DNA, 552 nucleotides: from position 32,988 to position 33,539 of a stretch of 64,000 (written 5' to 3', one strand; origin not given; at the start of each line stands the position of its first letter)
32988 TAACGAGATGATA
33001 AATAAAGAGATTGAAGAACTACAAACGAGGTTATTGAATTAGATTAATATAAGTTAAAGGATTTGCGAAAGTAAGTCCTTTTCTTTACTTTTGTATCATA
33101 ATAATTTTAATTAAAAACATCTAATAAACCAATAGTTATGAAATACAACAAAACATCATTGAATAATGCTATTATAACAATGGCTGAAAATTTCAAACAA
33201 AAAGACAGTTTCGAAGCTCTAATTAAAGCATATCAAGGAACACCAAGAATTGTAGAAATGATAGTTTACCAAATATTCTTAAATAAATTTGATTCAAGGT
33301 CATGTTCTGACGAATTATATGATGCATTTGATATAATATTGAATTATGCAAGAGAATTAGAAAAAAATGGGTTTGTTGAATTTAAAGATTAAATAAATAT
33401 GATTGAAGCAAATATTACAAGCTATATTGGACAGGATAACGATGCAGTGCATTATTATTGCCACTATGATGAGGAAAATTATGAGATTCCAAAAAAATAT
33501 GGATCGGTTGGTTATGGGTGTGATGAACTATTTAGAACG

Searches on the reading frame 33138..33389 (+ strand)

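Call 71: search_protein_families(library=pfam, alignment_id=A2, max_evalue=0.001)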
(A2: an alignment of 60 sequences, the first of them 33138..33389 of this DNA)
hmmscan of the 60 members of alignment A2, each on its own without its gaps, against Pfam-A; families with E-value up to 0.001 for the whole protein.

A. member 1, window:33138-33389:+ (84 aa): 0 families

B. families by the number of members that match (of 60 scanned): 16 families
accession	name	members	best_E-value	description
PF00149.33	Metallophos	2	3.6e-13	Calcineurin-like phosphoesterase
PF24308.1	DUF7487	1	3.8e-39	Family of unknown function (DUF7487)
PF05013.17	FGase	1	8.3e-33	N-formylglutamate amidohydrolase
PF18143.6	HAD_SAK_2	1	4.7e-20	HAD domain in Swiss Army Knife RNA repair proteins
PF13589.12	HATPase_c_3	1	7.5e-20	Histidine kinase-, DNA gyrase B-, and HSP90-like ATPase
PF01832.25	Glucosaminidase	1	3.8e-16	Mannosyl-glycoprotein endo-beta-N-acetylglucosaminidase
PF10127.15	RlaP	1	1.2e-15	RNA repair pathway DNA polymerase beta family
PF05265.19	DUF723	1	2e-13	Protein of unknown function (DUF723)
PF14311.12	DUF4379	1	1e-11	Probable Treble clef zinc finger domain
PF09414.15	RNA_ligase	1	4.5e-11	RNA ligase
PF02518.31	HATPase_c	1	4e-06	Histidine kinase-, DNA gyrase B-, and HSP90-like ATPase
PF21817.3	CapR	1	0.00011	CapR homology domain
PF02834.22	LigT_PEase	1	0.00015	LigT like Phosphoesterase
PF13563.12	2_5_RNA_ligase2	1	0.00023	2'-5' RNA ligase superfamily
PF08271.17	Zn_Ribbon_TF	1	0.00031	TFIIB zinc-binding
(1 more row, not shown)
